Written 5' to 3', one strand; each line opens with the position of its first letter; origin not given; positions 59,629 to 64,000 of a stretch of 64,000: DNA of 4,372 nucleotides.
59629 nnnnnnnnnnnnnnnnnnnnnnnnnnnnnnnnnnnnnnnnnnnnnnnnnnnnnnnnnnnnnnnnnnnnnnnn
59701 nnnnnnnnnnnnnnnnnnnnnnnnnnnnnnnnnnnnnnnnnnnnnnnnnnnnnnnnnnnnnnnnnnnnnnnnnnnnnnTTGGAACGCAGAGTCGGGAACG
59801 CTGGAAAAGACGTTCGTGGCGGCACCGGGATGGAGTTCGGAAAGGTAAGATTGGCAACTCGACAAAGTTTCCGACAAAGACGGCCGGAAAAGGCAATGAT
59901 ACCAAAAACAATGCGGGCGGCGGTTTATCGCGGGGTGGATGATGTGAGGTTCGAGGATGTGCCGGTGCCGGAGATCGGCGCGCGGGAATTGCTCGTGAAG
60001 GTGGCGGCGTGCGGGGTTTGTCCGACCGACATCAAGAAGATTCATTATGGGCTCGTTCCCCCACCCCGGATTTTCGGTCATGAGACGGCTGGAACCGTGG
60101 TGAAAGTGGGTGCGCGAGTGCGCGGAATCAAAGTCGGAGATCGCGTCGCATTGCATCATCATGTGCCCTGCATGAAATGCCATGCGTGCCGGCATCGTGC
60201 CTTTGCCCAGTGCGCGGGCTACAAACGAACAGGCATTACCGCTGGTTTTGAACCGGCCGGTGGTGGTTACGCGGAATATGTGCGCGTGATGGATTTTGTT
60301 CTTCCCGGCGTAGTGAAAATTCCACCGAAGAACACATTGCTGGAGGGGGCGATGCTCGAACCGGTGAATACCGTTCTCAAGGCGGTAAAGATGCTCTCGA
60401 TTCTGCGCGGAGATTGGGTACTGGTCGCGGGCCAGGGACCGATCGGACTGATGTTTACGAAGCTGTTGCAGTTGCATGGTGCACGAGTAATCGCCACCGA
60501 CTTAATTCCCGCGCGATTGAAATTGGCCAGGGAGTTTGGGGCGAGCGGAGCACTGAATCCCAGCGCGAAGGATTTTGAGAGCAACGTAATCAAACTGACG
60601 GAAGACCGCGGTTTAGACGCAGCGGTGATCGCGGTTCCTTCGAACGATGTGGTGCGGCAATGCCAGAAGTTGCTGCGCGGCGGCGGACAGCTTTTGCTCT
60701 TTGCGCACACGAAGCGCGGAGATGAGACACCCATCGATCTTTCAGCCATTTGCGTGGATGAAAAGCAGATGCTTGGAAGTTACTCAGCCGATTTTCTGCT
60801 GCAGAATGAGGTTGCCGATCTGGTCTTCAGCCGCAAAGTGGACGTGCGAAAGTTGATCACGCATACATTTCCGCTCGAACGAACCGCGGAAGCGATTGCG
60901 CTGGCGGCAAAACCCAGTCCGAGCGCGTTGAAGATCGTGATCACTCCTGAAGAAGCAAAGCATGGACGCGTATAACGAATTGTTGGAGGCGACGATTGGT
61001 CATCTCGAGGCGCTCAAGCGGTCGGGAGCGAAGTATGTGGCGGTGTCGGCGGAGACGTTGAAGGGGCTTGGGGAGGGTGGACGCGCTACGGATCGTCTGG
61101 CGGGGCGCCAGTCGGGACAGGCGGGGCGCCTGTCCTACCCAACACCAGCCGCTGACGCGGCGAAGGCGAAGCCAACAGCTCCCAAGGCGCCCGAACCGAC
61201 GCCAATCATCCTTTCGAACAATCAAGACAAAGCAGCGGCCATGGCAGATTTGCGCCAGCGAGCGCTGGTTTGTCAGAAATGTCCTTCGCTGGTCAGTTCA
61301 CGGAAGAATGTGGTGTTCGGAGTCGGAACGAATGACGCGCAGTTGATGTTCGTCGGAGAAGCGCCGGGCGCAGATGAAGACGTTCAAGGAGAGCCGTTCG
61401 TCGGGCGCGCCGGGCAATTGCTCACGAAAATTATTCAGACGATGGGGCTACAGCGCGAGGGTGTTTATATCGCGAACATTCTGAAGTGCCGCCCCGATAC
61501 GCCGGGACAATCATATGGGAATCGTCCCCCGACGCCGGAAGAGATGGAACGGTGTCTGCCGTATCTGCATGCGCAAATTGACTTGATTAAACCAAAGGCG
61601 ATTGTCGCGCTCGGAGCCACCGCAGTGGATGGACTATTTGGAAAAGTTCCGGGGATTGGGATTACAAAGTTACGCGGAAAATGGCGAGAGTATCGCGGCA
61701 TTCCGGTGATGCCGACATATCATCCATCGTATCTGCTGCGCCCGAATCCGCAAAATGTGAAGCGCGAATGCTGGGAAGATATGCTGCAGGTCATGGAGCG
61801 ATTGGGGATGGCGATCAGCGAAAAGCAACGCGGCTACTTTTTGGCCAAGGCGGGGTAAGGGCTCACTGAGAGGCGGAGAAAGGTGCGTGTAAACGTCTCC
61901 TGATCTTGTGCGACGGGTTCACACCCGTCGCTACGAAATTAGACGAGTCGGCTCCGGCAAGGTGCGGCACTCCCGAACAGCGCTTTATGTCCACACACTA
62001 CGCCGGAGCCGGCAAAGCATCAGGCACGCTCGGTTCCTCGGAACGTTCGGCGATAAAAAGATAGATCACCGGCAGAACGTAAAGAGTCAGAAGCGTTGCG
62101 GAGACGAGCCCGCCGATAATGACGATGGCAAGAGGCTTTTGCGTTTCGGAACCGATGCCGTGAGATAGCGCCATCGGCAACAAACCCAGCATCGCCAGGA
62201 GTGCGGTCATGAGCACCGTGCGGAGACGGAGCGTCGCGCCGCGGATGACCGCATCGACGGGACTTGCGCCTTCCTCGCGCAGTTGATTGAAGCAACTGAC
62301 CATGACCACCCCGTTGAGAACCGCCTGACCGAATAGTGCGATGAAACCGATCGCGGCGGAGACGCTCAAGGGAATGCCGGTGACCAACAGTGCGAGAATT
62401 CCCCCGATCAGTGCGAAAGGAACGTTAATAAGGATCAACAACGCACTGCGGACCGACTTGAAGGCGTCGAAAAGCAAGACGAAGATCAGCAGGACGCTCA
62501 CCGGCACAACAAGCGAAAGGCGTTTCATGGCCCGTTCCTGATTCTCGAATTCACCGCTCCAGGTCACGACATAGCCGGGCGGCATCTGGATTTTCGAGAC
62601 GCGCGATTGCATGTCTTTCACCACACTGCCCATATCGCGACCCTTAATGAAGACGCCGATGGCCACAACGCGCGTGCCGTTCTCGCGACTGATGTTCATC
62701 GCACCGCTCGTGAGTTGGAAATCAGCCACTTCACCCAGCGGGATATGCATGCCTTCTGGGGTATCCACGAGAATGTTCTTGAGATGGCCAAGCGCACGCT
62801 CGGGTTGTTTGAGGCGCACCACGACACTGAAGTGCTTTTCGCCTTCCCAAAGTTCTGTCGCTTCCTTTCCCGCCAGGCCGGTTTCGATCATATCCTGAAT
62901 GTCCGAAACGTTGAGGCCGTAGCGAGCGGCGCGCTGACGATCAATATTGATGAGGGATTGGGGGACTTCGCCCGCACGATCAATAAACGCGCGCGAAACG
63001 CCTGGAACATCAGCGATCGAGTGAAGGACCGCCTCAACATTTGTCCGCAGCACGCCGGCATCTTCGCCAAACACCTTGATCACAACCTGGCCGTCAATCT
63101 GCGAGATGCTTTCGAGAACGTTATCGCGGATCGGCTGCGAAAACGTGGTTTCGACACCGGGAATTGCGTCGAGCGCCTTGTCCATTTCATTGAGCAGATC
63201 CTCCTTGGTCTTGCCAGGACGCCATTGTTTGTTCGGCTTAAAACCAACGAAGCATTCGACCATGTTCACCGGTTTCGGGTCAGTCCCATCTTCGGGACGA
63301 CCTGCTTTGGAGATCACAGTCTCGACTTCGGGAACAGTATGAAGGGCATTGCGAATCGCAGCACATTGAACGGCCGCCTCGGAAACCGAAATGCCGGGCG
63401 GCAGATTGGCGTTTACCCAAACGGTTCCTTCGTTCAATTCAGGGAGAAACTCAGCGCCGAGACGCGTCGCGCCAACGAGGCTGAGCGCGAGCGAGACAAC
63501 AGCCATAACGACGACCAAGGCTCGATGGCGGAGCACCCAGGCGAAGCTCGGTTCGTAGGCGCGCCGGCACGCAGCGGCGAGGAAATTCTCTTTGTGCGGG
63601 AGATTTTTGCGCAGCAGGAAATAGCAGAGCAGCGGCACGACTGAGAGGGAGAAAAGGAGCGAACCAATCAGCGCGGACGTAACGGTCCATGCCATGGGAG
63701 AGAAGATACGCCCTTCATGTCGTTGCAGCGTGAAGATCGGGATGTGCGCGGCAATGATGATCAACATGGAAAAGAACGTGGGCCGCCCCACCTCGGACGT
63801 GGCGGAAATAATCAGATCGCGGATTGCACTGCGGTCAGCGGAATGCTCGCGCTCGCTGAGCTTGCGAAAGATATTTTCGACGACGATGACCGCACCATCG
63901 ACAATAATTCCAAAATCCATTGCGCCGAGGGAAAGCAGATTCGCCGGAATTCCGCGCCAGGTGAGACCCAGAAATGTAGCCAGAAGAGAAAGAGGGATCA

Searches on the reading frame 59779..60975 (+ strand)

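Call 84: search_protein_families(library=pfam, proteins=[window:59779-60975:+], max_evalue=0.001)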
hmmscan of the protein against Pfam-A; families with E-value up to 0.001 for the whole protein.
window:59779-60975:+ (398 aa): 3 families
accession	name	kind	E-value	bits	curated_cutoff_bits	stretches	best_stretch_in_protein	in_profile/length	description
PF08240.17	ADH_N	-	4.3e-26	91.6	23.5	1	68-172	2-96/104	Alcohol dehydrogenase GroES-like domain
PF00107.32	ADH_zinc_N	-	8.3e-21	74.7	31.8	1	221-345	1-120/129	Zinc-binding dehydrogenase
PF13602.12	ADH_zinc_N_2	-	0.00011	23.6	27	1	257-376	5-123/134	Zinc-binding dehydrogenase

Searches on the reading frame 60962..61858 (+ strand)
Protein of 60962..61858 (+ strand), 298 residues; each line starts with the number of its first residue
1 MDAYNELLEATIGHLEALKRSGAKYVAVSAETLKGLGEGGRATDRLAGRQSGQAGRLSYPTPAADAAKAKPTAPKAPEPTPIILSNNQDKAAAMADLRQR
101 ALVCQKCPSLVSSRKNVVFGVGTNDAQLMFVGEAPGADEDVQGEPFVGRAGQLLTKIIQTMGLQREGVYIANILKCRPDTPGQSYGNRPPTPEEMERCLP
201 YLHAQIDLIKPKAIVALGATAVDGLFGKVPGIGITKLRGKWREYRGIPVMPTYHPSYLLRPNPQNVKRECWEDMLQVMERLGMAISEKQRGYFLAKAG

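Call 84: search_protein_families(library=pfam, proteins=[window:60962-61858:+], max_evalue=0.001)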
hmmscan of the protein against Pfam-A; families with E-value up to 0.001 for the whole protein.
window:60962-61858:+ (298 aa): 1 family
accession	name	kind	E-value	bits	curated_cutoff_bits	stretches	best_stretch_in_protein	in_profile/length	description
PF03167.25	UDG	-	1.5e-41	142.2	24.3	1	119-274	1-140/141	Uracil DNA glycosylase superfamily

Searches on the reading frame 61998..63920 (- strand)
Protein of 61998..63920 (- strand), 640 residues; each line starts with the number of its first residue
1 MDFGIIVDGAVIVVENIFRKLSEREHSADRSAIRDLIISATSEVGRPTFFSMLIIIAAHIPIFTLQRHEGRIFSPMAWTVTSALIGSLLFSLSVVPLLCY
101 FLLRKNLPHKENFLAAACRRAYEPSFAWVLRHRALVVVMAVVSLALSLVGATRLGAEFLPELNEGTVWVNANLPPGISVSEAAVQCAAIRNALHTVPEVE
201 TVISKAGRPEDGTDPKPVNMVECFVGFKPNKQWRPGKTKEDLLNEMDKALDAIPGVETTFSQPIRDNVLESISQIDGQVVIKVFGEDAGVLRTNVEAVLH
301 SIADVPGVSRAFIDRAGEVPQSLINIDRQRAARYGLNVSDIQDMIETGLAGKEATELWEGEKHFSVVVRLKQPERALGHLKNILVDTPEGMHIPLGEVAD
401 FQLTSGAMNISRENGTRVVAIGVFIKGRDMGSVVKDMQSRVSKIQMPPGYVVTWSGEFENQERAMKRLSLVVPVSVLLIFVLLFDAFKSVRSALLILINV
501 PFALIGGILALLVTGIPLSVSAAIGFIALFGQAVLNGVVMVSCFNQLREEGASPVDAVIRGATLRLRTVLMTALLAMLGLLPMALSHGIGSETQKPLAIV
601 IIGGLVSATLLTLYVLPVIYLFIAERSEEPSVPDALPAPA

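Call 84: search_protein_families(library=pfam, proteins=[window:61998-63920:-], max_evalue=0.001)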
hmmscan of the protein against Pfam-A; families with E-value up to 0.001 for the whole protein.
window:61998-63920:- (640 aa): 2 families
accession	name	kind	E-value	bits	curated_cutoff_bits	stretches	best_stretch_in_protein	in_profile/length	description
PF00873.25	ACR_tran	-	6.1e-174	580.8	28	1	4-623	396-1020/1021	AcrB/AcrD/AcrF family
PF03176.21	MMPL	-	6.9e-05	22.4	20.5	1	461-626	138-305/333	MMPL family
